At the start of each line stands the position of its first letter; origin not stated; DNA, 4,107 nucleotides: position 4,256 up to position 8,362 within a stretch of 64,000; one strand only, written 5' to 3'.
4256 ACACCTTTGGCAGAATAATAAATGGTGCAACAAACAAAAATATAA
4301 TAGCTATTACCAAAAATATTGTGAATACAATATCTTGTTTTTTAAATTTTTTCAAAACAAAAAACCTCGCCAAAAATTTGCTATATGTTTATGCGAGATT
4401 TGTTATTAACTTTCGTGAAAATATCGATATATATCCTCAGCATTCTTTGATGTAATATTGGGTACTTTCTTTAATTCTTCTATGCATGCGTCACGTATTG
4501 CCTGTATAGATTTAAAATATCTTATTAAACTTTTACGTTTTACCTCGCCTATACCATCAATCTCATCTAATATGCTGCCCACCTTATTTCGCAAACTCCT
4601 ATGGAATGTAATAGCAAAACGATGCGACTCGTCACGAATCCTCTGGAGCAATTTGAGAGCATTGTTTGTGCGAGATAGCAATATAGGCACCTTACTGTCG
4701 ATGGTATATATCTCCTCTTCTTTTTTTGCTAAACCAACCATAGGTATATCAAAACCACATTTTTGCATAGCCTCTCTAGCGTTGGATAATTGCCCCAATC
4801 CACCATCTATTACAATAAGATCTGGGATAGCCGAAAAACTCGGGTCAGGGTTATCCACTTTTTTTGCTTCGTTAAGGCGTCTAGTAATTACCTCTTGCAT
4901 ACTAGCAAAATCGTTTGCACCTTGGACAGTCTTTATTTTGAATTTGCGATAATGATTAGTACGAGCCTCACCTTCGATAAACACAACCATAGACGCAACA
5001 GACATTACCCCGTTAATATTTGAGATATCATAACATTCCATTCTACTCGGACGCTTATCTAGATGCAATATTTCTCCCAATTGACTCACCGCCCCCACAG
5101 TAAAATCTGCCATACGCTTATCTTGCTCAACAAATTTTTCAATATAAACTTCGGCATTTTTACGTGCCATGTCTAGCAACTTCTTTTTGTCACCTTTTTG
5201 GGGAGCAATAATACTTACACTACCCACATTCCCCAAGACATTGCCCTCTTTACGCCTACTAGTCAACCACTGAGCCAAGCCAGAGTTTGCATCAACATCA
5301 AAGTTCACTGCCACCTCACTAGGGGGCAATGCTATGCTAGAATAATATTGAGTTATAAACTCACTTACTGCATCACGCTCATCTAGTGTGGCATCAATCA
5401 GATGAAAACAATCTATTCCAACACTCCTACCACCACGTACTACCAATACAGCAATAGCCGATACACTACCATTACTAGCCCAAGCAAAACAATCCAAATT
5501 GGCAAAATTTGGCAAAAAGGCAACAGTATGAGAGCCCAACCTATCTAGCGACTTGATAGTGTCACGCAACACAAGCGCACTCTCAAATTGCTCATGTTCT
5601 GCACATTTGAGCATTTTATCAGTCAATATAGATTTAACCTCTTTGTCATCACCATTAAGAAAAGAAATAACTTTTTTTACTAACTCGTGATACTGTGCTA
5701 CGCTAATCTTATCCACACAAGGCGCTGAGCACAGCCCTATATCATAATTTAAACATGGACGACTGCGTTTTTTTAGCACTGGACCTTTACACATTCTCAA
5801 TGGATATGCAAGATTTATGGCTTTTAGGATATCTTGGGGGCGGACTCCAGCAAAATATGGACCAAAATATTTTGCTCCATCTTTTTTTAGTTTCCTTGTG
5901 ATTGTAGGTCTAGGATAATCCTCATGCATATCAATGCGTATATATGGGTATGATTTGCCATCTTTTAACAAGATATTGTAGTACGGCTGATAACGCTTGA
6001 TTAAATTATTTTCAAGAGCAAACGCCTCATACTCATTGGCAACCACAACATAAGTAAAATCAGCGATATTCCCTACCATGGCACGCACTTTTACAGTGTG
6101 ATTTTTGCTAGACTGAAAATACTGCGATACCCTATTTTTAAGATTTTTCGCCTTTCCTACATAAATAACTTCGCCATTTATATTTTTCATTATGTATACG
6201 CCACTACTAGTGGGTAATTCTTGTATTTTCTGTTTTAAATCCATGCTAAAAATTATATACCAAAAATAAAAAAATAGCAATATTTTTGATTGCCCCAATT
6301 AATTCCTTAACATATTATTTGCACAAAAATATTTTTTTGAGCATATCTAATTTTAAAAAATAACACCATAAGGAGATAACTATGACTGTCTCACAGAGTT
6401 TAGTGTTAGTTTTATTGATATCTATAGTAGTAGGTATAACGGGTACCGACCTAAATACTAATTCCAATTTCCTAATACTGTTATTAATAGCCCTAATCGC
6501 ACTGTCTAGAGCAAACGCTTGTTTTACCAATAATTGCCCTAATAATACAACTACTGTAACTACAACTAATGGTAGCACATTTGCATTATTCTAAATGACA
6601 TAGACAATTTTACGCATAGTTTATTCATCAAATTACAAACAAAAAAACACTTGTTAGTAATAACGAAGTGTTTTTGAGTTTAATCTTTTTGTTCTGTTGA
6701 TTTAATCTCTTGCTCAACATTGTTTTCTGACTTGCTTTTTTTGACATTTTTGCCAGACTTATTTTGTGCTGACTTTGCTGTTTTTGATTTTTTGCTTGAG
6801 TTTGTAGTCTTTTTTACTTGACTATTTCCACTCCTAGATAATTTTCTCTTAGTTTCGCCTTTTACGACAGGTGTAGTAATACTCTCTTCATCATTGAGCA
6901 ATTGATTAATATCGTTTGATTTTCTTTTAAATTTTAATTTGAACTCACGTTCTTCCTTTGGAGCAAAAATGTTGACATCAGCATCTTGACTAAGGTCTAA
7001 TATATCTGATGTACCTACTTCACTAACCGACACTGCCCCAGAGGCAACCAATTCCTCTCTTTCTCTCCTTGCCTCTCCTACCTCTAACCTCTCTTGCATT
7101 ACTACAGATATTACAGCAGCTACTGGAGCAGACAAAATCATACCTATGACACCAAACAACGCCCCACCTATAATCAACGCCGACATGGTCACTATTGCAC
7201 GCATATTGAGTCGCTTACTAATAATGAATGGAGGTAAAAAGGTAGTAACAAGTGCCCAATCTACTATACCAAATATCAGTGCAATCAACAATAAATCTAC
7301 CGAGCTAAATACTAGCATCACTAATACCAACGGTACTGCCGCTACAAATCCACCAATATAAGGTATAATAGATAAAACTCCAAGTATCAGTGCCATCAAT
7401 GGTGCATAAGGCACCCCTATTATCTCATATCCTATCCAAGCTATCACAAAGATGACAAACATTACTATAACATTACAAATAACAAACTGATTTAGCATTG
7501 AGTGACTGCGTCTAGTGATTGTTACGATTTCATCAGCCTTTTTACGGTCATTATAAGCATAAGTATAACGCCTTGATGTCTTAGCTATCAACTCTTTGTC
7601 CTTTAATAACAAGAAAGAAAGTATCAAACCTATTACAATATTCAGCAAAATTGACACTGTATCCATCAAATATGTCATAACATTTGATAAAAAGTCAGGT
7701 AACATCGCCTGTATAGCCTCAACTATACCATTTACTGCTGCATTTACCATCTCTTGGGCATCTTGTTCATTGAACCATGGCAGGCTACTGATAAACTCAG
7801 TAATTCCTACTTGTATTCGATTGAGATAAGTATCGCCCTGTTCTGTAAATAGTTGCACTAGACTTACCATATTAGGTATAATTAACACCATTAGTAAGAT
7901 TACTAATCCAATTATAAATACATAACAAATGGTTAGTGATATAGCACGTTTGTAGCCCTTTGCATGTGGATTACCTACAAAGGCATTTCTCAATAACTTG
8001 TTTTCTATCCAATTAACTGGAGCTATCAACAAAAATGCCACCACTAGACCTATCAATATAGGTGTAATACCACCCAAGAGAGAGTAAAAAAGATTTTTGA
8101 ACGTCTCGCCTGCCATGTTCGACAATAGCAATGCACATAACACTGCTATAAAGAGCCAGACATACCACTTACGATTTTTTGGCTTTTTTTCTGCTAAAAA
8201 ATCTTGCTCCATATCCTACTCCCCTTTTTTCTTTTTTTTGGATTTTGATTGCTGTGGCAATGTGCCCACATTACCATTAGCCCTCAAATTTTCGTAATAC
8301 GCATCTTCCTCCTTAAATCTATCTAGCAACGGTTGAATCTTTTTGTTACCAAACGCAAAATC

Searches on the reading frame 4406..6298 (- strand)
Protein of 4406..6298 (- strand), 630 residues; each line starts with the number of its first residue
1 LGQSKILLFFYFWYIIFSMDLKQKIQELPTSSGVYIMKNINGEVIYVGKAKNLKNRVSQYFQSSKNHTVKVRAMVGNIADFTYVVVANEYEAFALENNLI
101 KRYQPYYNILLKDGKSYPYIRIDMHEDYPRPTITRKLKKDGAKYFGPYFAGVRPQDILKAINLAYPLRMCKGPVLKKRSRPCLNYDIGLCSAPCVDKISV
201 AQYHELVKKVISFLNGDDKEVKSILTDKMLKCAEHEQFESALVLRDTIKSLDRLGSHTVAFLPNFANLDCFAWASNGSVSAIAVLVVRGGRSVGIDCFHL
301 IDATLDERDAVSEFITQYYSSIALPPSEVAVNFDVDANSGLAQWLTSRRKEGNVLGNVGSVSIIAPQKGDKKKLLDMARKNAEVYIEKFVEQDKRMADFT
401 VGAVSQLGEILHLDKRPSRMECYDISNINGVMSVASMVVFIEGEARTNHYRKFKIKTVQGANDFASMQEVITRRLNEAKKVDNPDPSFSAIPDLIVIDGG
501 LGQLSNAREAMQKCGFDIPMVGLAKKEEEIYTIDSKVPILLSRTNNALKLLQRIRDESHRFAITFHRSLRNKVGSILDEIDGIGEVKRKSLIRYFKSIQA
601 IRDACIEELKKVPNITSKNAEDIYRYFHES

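Call 27: search_protein_families(library=pfam, proteins=[window:4406-6298:-])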
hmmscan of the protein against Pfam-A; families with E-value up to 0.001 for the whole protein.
window:4406-6298:- (630 aa): 6 families
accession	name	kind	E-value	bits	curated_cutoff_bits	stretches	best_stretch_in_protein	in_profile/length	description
PF08459.17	UvrC_RNaseH_dom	-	5.8e-53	179.4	22.3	1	409-563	2-159/159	UvrC RNAse H endonuclease domain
PF22920.2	UvrC_RNaseH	-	3.1e-22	79.1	24.3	1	268-387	2-114/116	UvrC Ribonuclease H-like domain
PF01541.30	GIY-YIG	-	1.5e-13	51.3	22.6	1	32-108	2-78/78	GIY-YIG catalytic domain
PF14520.12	HHH_5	-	1e-08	35.9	27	1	577-625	4-53/57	Helix-hairpin-helix domain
PF12826.13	HHH_2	-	6.3e-08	33.1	27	1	581-629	9-57/64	Helix-hairpin-helix motif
PF02151.25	UVR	-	8.6e-06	25.8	21.5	1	225-252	7-34/36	UvrB/uvrC motif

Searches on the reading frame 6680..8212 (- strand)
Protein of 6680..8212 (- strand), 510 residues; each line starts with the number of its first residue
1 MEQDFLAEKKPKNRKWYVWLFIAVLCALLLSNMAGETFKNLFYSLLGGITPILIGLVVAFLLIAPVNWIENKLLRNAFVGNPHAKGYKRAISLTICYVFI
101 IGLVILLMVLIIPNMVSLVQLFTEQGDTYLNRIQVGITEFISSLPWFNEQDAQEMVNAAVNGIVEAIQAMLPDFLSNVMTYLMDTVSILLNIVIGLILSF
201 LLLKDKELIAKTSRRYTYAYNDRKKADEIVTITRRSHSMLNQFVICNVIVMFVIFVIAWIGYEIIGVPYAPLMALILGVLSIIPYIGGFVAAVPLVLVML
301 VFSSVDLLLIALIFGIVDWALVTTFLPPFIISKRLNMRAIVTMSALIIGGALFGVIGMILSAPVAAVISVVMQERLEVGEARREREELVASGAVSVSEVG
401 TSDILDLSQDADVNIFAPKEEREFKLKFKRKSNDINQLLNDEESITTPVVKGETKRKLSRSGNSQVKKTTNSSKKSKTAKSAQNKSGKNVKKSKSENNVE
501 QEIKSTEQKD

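Call 27: search_protein_families(library=pfam, proteins=[window:6680-8212:-])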
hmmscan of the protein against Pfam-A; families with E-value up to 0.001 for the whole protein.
window:6680-8212:- (510 aa): 1 family
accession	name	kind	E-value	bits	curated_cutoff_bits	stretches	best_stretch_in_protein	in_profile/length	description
PF01594.21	AI-2E_transport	-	7.1e-48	163.9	34.3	1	42-373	14-324/327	AI-2E family transporter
